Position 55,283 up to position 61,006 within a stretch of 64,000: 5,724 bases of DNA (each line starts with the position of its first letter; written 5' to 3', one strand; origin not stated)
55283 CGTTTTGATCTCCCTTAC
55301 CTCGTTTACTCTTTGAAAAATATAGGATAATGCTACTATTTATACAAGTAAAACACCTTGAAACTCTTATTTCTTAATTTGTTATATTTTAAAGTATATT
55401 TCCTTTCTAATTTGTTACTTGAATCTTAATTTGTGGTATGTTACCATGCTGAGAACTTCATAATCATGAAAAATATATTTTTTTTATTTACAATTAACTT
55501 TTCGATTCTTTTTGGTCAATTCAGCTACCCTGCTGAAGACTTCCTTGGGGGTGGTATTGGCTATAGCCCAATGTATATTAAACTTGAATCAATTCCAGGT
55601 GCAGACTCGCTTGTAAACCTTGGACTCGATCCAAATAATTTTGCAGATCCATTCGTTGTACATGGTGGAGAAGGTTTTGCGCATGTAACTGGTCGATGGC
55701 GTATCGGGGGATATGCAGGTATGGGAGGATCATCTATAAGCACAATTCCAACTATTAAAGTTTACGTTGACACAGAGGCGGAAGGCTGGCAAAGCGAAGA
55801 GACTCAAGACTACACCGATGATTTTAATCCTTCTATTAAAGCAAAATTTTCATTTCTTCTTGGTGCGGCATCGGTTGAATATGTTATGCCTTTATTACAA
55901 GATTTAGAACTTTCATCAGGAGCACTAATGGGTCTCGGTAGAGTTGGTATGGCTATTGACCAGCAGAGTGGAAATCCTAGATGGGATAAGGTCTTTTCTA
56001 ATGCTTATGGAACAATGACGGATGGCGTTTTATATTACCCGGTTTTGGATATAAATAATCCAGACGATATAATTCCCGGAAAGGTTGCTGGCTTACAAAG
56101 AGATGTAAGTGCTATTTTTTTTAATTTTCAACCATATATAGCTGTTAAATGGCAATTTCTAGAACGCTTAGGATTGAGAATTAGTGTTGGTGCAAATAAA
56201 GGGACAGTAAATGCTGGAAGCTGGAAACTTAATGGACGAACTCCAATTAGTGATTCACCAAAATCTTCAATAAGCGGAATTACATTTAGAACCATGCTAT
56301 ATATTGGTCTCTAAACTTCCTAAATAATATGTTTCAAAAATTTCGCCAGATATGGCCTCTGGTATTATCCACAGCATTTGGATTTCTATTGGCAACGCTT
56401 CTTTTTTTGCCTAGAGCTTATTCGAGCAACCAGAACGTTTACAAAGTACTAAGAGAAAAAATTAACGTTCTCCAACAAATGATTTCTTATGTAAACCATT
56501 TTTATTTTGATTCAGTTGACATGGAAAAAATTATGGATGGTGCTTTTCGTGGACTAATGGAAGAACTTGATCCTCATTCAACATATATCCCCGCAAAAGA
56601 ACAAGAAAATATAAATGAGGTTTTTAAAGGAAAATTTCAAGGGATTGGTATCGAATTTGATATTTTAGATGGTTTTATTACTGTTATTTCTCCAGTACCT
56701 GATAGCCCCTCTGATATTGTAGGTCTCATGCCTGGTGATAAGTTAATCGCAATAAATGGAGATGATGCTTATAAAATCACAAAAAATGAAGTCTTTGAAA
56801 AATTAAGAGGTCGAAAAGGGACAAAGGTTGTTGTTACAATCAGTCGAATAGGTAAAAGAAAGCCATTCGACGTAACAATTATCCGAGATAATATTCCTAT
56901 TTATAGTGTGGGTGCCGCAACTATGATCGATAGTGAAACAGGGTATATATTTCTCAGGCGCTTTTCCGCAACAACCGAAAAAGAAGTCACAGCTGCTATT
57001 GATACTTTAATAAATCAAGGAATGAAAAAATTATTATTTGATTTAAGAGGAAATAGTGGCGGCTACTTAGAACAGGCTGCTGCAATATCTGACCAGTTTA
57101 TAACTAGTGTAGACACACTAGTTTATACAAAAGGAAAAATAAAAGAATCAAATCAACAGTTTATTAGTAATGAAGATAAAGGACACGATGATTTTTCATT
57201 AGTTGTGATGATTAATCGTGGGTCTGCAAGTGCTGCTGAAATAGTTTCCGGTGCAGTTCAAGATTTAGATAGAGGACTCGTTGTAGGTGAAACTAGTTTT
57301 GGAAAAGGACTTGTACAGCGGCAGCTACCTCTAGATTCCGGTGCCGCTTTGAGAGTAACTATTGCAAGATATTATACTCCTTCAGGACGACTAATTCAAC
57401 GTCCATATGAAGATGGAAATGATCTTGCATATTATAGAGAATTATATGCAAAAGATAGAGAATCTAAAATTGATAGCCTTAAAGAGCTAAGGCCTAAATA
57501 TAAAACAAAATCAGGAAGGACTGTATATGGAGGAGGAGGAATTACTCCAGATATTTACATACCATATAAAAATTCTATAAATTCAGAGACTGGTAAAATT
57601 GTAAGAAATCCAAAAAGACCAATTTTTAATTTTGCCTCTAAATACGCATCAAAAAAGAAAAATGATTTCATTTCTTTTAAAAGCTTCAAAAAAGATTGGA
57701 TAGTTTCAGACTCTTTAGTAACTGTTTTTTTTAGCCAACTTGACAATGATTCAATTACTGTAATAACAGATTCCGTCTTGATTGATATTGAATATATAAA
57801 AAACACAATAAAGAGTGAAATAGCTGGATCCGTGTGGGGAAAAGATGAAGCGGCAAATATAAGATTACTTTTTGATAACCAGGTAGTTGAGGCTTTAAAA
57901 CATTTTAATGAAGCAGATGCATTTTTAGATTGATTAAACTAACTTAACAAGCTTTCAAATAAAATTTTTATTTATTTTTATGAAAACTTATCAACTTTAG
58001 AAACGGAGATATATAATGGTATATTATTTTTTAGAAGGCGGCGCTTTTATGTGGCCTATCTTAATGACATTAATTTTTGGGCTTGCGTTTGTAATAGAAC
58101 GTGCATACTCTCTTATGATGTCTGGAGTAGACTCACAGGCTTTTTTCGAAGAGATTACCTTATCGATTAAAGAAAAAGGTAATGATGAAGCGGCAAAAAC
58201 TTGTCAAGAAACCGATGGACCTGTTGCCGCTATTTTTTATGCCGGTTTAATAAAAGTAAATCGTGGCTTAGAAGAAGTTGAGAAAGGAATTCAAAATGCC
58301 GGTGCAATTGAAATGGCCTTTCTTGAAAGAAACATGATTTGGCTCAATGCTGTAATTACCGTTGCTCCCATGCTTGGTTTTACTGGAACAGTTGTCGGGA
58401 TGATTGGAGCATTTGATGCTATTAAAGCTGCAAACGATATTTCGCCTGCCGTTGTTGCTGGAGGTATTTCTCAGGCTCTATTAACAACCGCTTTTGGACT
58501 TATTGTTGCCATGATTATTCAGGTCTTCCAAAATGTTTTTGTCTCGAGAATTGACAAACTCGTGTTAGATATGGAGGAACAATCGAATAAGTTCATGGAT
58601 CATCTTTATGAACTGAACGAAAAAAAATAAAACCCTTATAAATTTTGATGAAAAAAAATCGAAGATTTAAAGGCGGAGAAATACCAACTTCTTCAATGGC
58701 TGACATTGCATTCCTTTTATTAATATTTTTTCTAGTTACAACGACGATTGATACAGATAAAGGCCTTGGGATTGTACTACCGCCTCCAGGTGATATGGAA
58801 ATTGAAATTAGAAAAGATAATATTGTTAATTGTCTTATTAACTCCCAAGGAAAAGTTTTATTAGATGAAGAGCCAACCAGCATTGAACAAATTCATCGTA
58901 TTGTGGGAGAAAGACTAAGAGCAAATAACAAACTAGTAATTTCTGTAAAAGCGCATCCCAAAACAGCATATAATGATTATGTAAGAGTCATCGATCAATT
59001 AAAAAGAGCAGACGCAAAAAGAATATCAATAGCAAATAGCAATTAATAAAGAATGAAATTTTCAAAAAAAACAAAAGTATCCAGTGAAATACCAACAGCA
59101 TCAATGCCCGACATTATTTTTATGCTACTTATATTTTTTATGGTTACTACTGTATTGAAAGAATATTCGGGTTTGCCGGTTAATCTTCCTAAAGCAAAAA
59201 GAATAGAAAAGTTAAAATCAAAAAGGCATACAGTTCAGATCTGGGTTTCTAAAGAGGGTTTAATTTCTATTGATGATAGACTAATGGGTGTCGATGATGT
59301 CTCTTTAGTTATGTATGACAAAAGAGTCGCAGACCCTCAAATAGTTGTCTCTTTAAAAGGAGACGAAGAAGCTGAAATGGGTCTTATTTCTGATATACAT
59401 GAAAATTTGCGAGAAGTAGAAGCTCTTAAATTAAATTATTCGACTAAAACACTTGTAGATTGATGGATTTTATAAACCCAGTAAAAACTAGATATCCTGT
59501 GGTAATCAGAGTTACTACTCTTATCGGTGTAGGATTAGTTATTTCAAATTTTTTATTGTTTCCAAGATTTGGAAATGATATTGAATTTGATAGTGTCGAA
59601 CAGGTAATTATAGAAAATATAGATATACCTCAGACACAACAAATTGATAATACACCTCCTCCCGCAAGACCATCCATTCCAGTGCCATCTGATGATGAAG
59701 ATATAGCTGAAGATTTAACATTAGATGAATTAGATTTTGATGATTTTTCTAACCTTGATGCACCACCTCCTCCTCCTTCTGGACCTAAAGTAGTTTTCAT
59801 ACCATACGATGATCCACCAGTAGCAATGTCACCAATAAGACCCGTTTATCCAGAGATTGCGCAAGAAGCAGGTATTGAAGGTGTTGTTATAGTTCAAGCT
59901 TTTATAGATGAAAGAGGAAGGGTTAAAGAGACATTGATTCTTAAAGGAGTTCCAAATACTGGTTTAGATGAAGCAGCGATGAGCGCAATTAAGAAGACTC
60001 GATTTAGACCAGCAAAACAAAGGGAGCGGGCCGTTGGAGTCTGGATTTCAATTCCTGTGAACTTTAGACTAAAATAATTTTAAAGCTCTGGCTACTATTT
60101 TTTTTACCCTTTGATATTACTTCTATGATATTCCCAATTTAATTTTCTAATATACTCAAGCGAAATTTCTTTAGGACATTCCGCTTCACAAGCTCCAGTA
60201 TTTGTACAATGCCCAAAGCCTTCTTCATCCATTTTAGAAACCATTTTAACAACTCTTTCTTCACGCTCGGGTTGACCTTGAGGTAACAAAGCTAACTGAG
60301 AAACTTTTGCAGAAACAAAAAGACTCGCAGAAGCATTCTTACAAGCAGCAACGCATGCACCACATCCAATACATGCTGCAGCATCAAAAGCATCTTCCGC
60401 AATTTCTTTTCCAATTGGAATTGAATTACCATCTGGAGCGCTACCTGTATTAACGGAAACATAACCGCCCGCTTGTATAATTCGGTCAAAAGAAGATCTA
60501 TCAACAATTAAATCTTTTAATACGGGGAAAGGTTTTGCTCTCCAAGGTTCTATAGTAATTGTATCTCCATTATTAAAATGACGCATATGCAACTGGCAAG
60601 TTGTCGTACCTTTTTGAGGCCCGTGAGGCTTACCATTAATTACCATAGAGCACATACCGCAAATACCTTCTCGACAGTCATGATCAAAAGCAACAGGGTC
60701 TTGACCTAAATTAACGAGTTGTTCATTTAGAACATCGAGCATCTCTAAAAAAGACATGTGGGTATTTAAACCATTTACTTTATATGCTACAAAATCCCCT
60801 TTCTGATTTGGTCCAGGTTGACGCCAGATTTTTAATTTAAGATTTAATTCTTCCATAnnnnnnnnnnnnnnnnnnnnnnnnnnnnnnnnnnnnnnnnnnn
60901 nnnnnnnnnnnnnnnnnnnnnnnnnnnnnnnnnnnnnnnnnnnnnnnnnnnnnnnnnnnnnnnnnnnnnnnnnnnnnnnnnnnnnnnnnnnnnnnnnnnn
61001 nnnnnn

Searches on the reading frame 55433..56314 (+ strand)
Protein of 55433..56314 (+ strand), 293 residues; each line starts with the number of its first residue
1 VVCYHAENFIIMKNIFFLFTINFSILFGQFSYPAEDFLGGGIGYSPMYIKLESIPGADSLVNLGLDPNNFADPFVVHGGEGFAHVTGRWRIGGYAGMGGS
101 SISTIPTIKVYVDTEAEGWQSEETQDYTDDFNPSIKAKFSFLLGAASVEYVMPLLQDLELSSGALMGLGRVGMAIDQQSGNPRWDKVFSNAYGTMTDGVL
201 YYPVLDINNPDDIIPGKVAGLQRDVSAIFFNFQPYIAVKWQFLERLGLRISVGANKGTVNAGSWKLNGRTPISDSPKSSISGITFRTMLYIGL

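Call 3: search_protein_families(library=pfam, proteins=[window:55433-56314:+], max_evalue=1)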
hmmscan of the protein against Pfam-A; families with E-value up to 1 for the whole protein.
window:55433-56314:+ (293 aa): 0 families

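Call 4: search_protein_families(library=ncbifam, proteins=[window:55433-56314:+], max_evalue=1)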
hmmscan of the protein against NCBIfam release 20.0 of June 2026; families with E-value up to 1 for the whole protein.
window:55433-56314:+ (293 aa): 0 families

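Call 46: search_solved_structures(query=A3, max_evalue=10)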
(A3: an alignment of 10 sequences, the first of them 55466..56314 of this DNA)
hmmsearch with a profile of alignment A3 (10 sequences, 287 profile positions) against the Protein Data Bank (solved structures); distinct sequences matched with E-value up to 10: 1.
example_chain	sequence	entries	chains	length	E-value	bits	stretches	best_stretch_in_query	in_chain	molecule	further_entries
1omd_A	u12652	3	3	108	1.4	11.5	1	85-125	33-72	ONCOMODULIN | RAT ONCOMODULIN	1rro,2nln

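Call 49: search_protein_families(library=pfam, proteins=[window:55466-56314:+], max_evalue=10)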
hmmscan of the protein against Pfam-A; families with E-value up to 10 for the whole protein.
window:55466-56314:+ (282 aa): 0 families
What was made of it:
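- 55466..56314 (+): Gene O, 282 aa, divergent neighbour: signal peptide plus a predicted beta-barrel-like protein of an undescribed family. No Pfam, NCBIfam or PDB hit (calls 3, 4, 46, 49).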

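Call 74: search_protein_families(library=padloc, proteins=[window:55466-56314:+], max_evalue=0.01)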
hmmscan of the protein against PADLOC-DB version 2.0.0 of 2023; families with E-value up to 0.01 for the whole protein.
window:55466-56314:+ (282 aa): 0 families

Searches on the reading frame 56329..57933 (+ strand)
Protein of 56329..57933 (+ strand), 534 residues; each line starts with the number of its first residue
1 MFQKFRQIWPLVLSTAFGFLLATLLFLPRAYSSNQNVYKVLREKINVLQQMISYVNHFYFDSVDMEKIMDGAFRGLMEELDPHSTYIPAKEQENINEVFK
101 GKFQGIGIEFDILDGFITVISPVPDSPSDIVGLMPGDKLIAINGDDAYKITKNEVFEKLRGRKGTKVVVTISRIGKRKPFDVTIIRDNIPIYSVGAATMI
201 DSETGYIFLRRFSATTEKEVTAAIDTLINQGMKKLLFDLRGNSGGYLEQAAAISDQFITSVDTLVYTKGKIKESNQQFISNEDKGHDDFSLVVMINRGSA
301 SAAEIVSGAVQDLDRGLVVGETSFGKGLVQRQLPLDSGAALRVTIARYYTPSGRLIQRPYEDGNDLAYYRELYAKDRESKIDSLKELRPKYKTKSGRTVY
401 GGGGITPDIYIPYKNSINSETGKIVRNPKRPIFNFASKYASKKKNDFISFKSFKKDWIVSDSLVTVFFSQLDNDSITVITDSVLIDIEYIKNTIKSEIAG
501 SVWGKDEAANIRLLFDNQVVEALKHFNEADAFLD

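Call 20: search_protein_families(library=pfam, proteins=[window:56329-57933:+], max_evalue=0.001)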
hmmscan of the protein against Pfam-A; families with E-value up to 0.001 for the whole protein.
window:56329-57933:+ (534 aa): 5 families
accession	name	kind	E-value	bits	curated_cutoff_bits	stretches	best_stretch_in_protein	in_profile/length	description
PF03572.23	Peptidase_S41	-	2.1e-45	154.7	24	1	204-358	2-156/165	Peptidase family S41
PF13180.12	PDZ_2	-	1.6e-07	31.9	27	1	105-183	2-79/80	PDZ domain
PF17820.7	PDZ_6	-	6.2e-07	29.5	27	1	119-173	2-54/54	PDZ domain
PF00595.29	PDZ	-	8e-07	29.8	23.2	1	104-171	10-80/81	PDZ domain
PF22694.1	CtpB_N-like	-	1.9e-05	25.5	27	1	41-88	35-82/85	Activating protease CtpB N-terminal domain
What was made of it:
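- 56329..57933 (+): S41 C-terminal processing protease with PDZ domain (Ctp), 14 nt after O. Pfam Peptidase_S41 E=2e-45, plus PDZ (call 20).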

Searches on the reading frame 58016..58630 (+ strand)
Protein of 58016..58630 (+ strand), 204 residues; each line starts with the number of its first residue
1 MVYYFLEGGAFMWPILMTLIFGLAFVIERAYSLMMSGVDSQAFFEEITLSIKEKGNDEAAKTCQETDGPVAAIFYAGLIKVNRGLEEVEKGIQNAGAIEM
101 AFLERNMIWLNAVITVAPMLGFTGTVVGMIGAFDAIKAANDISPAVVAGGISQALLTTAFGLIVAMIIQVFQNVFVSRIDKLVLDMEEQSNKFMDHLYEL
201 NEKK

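Call 20: search_protein_families(library=pfam, proteins=[window:58016-58630:+], max_evalue=0.001)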
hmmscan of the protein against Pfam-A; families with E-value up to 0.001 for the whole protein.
window:58016-58630:+ (204 aa): 1 family
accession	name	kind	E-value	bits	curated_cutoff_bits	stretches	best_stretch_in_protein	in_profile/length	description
PF01618.21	MotA_ExbB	-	3.4e-28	98.4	22.9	1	67-187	3-126/127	MotA/TolQ/ExbB proton channel family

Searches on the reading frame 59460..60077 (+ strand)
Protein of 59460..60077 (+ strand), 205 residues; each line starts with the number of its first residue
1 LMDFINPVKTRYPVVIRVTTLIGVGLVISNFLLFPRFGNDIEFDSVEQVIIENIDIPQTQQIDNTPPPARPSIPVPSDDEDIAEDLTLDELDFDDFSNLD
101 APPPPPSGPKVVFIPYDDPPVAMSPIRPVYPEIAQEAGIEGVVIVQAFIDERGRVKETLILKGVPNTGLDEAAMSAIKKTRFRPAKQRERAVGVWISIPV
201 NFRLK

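Call 20: search_protein_families(library=pfam, proteins=[window:59460-60077:+], max_evalue=0.001)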
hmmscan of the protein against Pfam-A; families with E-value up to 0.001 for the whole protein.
window:59460-60077:+ (205 aa): 1 family
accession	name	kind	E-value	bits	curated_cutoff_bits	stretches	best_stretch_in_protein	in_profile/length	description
PF03544.19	TonB_C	-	7.3e-21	74.9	24.6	1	127-204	2-79/79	Gram-negative bacterial TonB protein C-terminal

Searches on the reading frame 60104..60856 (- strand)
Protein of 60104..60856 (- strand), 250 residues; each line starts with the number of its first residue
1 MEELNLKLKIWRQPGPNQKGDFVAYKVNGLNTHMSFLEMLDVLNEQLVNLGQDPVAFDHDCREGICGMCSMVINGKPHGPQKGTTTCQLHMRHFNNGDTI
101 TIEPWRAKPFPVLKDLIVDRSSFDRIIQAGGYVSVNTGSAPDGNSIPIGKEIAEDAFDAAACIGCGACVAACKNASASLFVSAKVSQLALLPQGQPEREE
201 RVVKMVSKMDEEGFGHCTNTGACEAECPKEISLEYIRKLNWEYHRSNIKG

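Call 20: search_protein_families(library=pfam, proteins=[window:60104-60856:-], max_evalue=0.001)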
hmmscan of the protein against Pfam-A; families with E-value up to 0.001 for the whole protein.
window:60104-60856:- (250 aa): 10 families
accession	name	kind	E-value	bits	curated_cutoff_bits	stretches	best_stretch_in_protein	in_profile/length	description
PF13085.11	Fer2_3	-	6.9e-25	87.6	27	1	7-123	1-105/107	2Fe-2S iron-sulfur cluster binding domain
PF13183.11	Fer4_8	-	5.6e-09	36.9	27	1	159-231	2-68/68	4Fe-4S dicluster domain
PF12838.12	Fer4_7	-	3.7e-08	34.1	27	1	162-230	2-51/52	4Fe-4S dicluster domain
PF13187.11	Fer4_9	-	1e-07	32.3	27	1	156-174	34-49/52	4Fe-4S dicluster domain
PF13237.11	Fer4_10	-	1.4e-05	25.3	25.5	1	157-228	4-53/53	4Fe-4S dicluster domain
PF13534.11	Fer4_17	-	3.8e-05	24.6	22.2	1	161-232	1-61/61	4Fe-4S dicluster domain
PF12797.12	Fer4_2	-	9.4e-05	22.6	24.5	1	156-173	4-21/22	4Fe-4S binding domain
PF12837.12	Fer4_6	-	0.00018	21.8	25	1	157-173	4-20/24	4Fe-4S binding domain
PF00037.32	Fer4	-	0.00026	21.1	21.1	1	157-173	3-19/24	4Fe-4S binding domain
PF00111.32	Fer2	-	0.00043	20.6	21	1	54-89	28-74/77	2Fe-2S iron-sulfur cluster binding domain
